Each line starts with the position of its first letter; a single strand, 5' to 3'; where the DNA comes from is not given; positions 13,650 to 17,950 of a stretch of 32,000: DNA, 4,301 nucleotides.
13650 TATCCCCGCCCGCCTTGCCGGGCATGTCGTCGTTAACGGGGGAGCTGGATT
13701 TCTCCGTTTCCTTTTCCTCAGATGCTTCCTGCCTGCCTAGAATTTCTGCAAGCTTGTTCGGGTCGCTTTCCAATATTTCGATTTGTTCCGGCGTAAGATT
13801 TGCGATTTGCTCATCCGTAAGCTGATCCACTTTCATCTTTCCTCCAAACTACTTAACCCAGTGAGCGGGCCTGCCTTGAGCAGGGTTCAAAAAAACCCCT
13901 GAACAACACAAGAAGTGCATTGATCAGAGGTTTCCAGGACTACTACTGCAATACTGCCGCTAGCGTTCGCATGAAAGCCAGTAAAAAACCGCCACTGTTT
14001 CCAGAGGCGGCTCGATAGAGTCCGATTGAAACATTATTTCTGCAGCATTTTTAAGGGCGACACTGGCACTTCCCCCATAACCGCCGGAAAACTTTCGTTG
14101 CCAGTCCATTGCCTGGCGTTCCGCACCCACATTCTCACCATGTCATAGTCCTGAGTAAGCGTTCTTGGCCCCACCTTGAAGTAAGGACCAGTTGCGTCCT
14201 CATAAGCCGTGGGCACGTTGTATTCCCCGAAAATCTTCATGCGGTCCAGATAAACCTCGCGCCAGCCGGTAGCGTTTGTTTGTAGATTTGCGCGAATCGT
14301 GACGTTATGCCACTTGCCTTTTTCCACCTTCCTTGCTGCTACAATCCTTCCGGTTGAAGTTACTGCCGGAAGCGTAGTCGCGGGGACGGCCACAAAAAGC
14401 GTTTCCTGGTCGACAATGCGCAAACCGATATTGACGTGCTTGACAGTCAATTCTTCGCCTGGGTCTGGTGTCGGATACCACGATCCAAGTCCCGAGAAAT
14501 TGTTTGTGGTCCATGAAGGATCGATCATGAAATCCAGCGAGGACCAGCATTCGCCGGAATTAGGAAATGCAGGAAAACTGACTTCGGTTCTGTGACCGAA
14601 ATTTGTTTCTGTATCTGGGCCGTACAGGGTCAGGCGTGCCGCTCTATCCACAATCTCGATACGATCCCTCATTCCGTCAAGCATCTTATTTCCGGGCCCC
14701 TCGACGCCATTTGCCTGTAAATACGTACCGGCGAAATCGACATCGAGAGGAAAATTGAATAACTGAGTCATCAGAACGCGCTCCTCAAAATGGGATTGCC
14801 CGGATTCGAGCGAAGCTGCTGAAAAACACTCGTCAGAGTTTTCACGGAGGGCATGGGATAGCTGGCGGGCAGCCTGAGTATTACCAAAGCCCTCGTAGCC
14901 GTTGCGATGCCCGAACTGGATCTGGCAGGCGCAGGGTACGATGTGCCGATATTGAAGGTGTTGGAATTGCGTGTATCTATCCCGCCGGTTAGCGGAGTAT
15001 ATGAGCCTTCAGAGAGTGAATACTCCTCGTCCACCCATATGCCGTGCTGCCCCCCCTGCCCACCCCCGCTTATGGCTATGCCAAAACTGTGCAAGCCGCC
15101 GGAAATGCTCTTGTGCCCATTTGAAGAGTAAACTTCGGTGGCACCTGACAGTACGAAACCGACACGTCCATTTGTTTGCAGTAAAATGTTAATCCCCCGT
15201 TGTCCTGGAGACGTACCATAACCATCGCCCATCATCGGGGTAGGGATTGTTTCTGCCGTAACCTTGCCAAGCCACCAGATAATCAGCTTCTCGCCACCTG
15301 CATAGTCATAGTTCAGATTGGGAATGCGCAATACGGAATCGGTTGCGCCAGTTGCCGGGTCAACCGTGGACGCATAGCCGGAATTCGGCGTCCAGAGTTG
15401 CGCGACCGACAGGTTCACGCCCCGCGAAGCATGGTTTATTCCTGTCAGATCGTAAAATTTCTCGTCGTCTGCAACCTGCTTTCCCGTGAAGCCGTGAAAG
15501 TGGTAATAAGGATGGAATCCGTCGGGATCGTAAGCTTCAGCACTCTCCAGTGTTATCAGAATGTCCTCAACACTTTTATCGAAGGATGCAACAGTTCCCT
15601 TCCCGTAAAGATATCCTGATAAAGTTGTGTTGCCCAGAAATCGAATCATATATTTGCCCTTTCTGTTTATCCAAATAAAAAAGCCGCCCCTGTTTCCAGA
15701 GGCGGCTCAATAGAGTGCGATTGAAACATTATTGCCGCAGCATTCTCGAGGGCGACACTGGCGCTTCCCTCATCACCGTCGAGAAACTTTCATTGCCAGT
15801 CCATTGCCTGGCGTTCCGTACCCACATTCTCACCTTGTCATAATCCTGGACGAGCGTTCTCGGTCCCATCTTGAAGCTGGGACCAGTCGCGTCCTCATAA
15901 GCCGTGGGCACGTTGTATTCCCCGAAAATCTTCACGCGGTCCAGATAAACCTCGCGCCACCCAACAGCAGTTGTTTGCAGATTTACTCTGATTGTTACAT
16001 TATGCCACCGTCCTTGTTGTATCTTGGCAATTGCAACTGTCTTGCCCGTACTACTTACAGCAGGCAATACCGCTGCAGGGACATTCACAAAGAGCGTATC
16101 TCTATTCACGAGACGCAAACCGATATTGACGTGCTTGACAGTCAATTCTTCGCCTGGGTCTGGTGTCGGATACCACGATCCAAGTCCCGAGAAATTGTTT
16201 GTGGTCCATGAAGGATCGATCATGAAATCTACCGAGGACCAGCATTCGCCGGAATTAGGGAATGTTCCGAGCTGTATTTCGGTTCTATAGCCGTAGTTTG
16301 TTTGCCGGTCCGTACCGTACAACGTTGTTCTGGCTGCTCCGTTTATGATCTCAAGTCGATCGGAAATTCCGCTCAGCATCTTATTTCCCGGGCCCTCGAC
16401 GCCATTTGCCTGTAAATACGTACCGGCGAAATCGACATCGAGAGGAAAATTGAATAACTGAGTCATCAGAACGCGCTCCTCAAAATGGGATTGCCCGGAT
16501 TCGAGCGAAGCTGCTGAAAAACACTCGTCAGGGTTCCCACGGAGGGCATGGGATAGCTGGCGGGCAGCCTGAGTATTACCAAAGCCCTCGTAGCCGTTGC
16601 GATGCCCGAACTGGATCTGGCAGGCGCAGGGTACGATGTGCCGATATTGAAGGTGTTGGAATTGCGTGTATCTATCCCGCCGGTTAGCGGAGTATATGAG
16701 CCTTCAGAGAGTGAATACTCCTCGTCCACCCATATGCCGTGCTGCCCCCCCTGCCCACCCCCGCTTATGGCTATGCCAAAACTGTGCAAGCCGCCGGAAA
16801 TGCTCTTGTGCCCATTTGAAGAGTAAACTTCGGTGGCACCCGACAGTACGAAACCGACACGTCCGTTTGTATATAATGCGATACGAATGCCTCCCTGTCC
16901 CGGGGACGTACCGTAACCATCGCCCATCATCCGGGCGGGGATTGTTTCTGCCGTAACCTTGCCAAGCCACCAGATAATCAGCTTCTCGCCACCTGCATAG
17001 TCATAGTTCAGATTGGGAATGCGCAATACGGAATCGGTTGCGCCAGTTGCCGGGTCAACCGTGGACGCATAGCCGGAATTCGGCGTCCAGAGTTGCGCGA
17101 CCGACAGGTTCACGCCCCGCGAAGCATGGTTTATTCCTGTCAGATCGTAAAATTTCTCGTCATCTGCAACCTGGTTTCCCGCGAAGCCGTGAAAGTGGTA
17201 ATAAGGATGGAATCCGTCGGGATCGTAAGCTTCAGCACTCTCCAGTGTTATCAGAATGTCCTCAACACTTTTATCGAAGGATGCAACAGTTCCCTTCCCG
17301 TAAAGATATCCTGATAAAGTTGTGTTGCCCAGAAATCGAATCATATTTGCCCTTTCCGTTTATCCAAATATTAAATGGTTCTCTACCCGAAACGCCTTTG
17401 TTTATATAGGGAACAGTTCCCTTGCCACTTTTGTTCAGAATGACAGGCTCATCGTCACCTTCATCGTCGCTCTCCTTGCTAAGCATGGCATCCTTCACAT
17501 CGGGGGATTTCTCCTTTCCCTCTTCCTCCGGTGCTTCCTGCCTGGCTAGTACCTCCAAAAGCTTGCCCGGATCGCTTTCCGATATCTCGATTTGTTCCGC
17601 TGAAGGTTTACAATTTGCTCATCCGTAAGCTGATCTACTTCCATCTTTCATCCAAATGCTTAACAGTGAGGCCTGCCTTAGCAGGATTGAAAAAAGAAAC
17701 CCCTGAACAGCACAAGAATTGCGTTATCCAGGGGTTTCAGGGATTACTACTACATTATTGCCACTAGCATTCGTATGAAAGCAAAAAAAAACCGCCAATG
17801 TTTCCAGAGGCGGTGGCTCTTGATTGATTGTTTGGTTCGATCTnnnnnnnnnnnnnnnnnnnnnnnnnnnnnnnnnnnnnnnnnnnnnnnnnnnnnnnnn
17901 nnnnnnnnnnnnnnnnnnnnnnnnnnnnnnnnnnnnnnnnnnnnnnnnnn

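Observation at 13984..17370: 1.69-kb tandem duplication with strongly asymmetric, mosaic divergence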

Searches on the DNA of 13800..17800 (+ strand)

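Call 4: search_dna_similar(query=window:13800-17800:+, collection=phages, mode=near, max_rows=25)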
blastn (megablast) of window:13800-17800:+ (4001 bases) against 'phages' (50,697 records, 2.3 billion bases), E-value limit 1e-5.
No match.
